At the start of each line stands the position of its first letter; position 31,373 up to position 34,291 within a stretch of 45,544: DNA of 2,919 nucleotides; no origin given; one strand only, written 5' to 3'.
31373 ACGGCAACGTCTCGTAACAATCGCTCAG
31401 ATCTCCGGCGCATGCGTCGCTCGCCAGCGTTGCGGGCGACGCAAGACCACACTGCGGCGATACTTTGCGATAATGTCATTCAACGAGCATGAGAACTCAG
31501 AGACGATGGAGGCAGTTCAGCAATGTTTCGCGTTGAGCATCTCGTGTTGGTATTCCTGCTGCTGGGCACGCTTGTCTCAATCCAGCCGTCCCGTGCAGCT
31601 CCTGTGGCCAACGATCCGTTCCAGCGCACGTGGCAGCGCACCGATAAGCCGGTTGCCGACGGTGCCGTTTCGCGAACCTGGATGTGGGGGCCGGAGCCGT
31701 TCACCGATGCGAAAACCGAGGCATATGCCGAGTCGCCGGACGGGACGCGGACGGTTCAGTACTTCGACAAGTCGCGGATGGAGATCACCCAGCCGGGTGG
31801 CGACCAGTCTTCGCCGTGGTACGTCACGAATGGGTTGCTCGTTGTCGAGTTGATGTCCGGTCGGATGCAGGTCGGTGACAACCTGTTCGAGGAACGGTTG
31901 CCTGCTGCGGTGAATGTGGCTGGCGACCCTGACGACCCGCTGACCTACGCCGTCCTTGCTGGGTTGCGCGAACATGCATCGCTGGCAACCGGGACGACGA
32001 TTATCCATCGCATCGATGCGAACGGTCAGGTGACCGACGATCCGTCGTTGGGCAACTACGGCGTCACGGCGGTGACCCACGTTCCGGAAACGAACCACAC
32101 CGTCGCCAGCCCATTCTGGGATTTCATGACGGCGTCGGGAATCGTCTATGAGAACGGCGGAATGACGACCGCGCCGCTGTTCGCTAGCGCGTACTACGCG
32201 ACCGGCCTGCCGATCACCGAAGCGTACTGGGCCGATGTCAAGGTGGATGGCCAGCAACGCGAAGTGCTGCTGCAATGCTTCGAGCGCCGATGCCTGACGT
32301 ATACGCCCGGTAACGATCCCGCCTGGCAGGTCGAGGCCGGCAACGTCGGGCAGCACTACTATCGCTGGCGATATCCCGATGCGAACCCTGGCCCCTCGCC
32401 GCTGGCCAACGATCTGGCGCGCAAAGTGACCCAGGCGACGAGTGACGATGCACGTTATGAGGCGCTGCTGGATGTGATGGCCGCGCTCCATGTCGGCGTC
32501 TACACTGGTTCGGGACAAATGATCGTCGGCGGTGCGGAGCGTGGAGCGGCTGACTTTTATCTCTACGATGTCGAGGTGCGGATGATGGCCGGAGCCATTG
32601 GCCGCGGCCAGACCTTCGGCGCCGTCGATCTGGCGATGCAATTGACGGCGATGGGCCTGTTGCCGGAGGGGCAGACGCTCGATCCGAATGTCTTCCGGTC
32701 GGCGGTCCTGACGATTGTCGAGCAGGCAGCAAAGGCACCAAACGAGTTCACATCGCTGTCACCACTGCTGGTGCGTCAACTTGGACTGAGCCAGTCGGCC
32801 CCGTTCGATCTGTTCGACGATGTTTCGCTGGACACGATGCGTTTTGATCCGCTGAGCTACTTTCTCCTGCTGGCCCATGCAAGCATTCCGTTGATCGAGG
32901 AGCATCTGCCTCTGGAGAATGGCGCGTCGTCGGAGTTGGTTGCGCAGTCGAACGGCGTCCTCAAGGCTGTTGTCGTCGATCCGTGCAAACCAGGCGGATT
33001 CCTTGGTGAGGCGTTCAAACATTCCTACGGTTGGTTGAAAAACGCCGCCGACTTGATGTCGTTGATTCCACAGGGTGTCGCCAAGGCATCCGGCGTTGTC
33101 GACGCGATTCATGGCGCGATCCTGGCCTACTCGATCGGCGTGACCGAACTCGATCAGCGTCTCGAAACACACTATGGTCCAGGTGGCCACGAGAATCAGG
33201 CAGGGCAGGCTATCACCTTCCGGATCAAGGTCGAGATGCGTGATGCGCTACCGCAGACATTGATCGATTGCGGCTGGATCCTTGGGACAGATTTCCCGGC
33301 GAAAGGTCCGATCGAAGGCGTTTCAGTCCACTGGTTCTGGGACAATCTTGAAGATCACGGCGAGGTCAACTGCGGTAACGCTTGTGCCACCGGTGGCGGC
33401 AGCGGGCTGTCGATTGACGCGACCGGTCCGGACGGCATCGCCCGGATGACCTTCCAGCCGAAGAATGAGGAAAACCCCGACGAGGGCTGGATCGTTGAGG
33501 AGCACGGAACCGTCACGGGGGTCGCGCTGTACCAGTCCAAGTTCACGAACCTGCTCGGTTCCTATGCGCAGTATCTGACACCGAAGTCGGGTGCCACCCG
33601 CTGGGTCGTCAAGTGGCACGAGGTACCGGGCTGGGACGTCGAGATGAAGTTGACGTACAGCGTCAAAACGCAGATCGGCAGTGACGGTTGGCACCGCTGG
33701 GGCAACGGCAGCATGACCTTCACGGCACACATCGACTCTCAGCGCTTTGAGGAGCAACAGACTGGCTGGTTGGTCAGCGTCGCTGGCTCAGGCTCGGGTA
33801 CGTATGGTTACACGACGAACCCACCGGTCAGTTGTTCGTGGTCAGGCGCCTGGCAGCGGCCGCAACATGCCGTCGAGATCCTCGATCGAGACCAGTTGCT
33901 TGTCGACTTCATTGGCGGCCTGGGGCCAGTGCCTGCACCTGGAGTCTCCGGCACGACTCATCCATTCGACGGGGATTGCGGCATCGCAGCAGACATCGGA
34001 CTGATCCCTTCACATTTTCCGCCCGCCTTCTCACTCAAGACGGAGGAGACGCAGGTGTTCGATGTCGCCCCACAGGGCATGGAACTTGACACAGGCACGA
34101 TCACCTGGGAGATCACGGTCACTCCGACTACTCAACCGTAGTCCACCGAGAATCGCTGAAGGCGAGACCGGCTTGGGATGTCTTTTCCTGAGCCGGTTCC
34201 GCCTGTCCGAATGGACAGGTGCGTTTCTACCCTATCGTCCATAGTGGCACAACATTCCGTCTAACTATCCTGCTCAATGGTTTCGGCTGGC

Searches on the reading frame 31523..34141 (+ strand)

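Call 3: search_protein_families(library=pfam, proteins=[window:31523-34141:+], max_evalue=1)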
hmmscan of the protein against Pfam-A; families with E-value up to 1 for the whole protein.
window:31523-34141:+ (872 aa): 2 families
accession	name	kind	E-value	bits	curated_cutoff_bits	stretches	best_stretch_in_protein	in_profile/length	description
PF03771.21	SPDY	-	0.0028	18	25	0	636-674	3-39/61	Domain of unknown function (DUF317)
PF10743.14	Phage_Cox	-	0.035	14.4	27.5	0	687-726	45-84/87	Regulatory phage protein cox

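Call 4: search_protein_families(library=ncbifam, proteins=[window:31523-34141:+], max_evalue=1)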
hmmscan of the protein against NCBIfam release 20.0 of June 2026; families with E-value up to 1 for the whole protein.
window:31523-34141:+ (872 aa): 0 families

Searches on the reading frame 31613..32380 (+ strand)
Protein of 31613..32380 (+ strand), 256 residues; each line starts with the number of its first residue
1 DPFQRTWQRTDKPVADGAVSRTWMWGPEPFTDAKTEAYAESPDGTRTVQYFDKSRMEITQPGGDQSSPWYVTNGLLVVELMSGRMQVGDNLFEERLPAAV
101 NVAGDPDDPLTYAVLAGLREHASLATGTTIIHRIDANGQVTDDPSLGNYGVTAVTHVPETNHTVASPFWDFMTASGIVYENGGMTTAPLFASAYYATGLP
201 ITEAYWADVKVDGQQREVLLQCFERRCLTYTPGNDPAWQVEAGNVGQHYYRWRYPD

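Call 7: find_homologous_proteins(query=window:31613-32380:+, max_evalue=0.001)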
Query window:31613-32380:+ (256 aa): 1714 proteins with E <= 0.001 among 2745 candidates; the best 120 are listed.
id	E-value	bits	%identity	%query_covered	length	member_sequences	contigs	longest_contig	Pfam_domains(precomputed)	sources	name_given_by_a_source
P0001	2.7e-125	435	74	100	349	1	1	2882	-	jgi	jgi:hypothetical protein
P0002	1.5e-123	430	79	93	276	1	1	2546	-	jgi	jgi:hypothetical protein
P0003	2.2e-111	390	68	99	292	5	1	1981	-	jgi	jgi:hypothetical protein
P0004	2.0e-108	380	67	99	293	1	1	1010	-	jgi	jgi:hypothetical protein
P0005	9.6e-108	378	65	99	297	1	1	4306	-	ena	-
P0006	2.8e-107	376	66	99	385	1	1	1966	-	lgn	-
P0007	1.2e-105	371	67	98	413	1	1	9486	-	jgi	jgi:hypothetical protein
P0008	2.6e-105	370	65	99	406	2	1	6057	-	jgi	-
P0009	2.2e-104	367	64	98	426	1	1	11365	PF00565.24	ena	-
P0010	2.4e-104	367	65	98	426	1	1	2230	-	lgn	-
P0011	3.4e-104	366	65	99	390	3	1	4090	PF00034.27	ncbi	-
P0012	4.8e-104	366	64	100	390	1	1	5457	PF00034.27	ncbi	ncbi:hypothetical protein BH24CHL1_BH24CHL1_19340 [soil metagenome]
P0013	5.3e-104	365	64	99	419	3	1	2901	-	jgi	jgi:hypothetical protein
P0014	1.3e-102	361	65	98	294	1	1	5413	-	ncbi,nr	ncbi:MAG TPA: hypothetical protein VKZ96_05185, partial [Thermomicrobiales bacterium]|nr:hypothetica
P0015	1.6e-102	361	64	98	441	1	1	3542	-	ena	-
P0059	3.6e-97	343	61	98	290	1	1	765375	-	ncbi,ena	-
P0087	5.9e-95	336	59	99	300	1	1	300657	-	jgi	jgi:hypothetical protein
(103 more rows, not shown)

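Call 74: find_encoding_contigs(protein=P0059, flank=8000, max_places=2)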
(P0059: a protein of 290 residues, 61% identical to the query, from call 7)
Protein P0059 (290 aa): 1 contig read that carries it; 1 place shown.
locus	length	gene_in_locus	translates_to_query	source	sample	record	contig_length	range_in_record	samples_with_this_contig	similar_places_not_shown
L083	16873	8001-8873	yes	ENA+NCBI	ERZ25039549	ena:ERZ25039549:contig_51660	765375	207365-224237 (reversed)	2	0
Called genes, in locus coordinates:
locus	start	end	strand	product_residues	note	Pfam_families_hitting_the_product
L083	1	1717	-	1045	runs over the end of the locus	PF00873:ACR_tran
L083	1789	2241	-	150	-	PF01047:MarR, PF12802:MarR_2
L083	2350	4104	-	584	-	PF21850:DUF6909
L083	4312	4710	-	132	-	-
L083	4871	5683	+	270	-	-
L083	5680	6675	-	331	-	PF01636:APH, PF01633:Choline_kinase (weak)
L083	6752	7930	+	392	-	PF00266:Aminotran_5, PF01041:DegT_DnrJ_EryC1 (weak)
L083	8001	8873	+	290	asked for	-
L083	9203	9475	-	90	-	-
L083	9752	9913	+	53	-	-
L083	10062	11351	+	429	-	PF14325:DUF4383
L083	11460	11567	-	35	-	-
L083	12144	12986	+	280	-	PF07690:MFS_1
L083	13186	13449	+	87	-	PF03992:ABM (weak)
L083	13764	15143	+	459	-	PF01979:Amidohydro_1, PF07969:Amidohydro_3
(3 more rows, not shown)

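Call 75: find_encoding_contigs(protein=P0087, flank=8000, max_places=2)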
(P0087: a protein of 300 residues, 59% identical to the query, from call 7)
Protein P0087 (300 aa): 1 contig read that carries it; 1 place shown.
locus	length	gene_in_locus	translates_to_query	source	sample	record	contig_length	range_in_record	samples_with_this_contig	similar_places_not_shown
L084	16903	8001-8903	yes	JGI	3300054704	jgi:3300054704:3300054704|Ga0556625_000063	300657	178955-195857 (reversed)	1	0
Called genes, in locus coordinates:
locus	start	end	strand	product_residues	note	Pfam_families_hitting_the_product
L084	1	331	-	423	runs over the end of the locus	PF12832:MFS_1_like, PF07690:MFS_1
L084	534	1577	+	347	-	PF01053:Cys_Met_Meta_PP, PF01212:Beta_elim_lyase, PF00155:Aminotran_1_2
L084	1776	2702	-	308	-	-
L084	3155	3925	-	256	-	-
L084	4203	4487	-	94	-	PF01436:NHL (weak)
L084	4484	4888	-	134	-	-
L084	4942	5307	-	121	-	-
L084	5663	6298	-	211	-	-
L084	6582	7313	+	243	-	-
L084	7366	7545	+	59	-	PF00089:Trypsin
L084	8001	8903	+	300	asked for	-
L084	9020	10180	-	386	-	PF01266:DAO, PF01494:FAD_binding_3 (weak)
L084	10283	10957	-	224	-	-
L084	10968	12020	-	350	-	PF00144:Beta-lactamase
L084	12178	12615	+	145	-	PF07366:SnoaL, PF12680:SnoaL_2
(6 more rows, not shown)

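Call 85: search_protein_families(library=phrogs, proteins=[window:31613-32380:+], max_evalue=0.1)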
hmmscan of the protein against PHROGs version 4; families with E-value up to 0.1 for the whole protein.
window:31613-32380:+ (256 aa): 0 families

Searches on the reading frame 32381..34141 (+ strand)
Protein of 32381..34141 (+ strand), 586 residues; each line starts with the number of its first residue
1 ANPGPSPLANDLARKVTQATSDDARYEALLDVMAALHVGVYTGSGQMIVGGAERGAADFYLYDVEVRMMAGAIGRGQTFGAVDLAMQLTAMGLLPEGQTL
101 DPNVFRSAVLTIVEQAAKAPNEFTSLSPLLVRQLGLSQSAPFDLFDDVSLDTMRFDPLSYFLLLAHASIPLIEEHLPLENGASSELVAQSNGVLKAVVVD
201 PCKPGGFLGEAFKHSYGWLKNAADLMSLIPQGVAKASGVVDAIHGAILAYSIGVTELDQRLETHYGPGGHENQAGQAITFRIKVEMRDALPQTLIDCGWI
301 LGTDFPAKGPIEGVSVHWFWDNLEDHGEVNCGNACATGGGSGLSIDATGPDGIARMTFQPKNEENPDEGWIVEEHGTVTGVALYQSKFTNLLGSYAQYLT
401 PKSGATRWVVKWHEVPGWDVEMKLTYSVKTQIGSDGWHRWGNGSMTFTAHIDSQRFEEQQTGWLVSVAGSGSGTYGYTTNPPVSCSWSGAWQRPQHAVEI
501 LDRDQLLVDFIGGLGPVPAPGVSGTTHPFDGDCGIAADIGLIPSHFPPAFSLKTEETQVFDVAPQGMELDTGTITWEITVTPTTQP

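Call 18: search_protein_families(library=pfam, proteins=[window:32381-34141:+], max_evalue=10)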
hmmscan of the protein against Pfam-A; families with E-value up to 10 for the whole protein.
window:32381-34141:+ (586 aa): 1 family
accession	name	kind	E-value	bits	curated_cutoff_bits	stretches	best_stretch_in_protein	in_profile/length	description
PF10743.14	Phage_Cox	-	0.013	15.7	27.5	1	401-440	45-84/87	Regulatory phage protein cox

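Call 85: search_protein_families(library=phrogs, proteins=[window:32381-34141:+], max_evalue=0.1)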
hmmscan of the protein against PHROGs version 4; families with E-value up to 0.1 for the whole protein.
window:32381-34141:+ (586 aa): 0 families
